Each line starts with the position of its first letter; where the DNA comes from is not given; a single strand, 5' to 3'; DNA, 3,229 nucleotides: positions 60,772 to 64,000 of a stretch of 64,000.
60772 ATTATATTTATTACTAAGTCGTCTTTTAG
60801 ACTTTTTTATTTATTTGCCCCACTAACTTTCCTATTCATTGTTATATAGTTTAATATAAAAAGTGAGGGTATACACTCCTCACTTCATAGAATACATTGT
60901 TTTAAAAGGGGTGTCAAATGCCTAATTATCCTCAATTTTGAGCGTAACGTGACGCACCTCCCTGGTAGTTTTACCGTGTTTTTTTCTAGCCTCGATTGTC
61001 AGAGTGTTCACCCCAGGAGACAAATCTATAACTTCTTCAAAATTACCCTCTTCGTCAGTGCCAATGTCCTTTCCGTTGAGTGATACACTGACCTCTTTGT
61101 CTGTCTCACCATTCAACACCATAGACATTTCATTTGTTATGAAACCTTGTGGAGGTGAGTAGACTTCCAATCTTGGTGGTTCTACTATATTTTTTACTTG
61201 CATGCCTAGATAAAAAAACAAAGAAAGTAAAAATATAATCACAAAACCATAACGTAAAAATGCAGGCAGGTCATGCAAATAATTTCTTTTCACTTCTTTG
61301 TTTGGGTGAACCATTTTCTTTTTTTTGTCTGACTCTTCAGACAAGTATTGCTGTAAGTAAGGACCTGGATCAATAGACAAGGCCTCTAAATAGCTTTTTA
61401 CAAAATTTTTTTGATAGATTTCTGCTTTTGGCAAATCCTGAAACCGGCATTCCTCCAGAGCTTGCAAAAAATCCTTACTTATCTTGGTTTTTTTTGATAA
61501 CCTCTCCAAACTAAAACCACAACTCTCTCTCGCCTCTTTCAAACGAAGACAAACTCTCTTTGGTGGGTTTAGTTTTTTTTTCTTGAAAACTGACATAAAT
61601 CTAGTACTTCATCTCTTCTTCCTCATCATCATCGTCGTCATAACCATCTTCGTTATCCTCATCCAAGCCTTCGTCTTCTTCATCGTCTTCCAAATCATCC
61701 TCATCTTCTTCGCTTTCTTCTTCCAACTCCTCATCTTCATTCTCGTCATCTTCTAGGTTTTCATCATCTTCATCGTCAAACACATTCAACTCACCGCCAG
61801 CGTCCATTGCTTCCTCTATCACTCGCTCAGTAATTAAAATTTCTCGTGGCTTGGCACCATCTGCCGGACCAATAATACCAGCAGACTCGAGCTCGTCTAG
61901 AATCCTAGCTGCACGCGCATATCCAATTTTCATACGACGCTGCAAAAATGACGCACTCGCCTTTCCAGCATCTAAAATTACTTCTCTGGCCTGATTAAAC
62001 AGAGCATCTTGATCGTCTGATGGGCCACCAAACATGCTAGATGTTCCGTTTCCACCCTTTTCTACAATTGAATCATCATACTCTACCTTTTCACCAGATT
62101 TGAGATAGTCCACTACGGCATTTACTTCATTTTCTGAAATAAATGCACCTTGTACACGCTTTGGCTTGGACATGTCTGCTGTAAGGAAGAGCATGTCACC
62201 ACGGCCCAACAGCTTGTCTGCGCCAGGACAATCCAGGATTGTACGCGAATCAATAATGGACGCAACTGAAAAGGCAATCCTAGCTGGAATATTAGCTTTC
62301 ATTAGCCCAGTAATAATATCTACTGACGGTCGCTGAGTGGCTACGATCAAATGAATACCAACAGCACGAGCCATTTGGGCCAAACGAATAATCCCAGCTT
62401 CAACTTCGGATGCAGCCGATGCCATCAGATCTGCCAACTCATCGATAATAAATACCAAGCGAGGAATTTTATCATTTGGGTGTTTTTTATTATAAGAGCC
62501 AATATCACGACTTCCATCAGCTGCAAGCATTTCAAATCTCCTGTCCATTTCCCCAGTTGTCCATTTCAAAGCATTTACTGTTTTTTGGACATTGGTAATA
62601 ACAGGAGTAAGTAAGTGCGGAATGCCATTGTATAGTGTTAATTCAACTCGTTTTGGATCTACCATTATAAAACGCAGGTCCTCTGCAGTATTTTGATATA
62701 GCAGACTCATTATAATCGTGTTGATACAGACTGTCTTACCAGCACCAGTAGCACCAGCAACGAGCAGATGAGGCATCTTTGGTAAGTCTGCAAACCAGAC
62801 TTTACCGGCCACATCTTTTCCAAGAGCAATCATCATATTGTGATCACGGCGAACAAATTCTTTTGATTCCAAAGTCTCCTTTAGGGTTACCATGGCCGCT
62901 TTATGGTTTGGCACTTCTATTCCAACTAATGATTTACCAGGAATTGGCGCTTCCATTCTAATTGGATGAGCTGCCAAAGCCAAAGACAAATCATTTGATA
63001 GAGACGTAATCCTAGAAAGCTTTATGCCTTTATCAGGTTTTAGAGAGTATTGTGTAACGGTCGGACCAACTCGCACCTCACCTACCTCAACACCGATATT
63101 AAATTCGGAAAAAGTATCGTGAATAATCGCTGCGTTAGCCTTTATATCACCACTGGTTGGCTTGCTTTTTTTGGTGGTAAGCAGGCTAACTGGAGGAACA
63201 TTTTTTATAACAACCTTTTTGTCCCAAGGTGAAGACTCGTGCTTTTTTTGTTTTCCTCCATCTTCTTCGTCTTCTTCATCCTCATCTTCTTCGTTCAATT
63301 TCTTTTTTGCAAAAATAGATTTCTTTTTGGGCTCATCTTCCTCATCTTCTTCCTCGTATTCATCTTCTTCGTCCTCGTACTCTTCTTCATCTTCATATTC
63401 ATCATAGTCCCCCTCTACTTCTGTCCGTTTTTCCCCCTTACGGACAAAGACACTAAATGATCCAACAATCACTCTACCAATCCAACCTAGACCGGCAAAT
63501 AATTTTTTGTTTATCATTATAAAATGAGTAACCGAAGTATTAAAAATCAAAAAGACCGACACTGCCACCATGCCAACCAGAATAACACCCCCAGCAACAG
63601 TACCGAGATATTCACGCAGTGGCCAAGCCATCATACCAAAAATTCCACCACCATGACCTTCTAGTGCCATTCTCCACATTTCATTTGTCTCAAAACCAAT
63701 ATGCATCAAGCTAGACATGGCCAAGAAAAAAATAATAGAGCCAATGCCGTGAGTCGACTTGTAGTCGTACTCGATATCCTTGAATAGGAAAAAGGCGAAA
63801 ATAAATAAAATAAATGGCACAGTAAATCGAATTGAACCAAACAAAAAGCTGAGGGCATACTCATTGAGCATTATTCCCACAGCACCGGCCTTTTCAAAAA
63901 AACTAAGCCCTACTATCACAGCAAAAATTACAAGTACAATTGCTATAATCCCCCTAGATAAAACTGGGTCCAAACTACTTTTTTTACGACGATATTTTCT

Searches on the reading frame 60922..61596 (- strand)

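Call 71: search_protein_families(library=pfam, proteins=[window:60922-61596:-], max_evalue=0.0001)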
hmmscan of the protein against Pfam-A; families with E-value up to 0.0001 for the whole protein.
window:60922-61596:- (224 aa): 3 families
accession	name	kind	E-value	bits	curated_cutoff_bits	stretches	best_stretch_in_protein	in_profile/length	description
PF13413.12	HTH_25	-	3.3e-17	62.5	24.6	1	18-78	1-60/62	Helix-turn-helix domain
PF09136.16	Glucodextran_B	-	2.4e-11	43.8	27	1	141-220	1-82/83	Glucodextranase, domain B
PF12844.13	HTH_19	-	3.1e-06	27.4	30.2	1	18-84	3-62/64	Helix-turn-helix domain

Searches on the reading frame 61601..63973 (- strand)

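Call 71: search_protein_families(library=pfam, proteins=[window:61601-63973:-], max_evalue=0.0001)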
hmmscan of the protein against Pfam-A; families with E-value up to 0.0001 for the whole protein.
window:61601-63973:- (790 aa): 4 families
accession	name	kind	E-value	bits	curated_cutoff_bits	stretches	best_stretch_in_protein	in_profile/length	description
PF01580.24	FtsK_SpoIIIE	-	2.5e-57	194.3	24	1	364-551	2-221/221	FtsK/SpoIIIE family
PF17854.6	FtsK_alpha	-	4.9e-29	100.9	22.9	1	260-356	2-101/101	FtsK alpha domain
PF09397.16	FtsK_gamma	-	1.1e-26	92.8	30.6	1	654-715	2-63/63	Ftsk gamma domain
PF13491.11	FtsK_4TM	-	1.9e-08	34.6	23.1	1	29-152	47-167/171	4TM region of DNA translocase FtsK/SpoIIIE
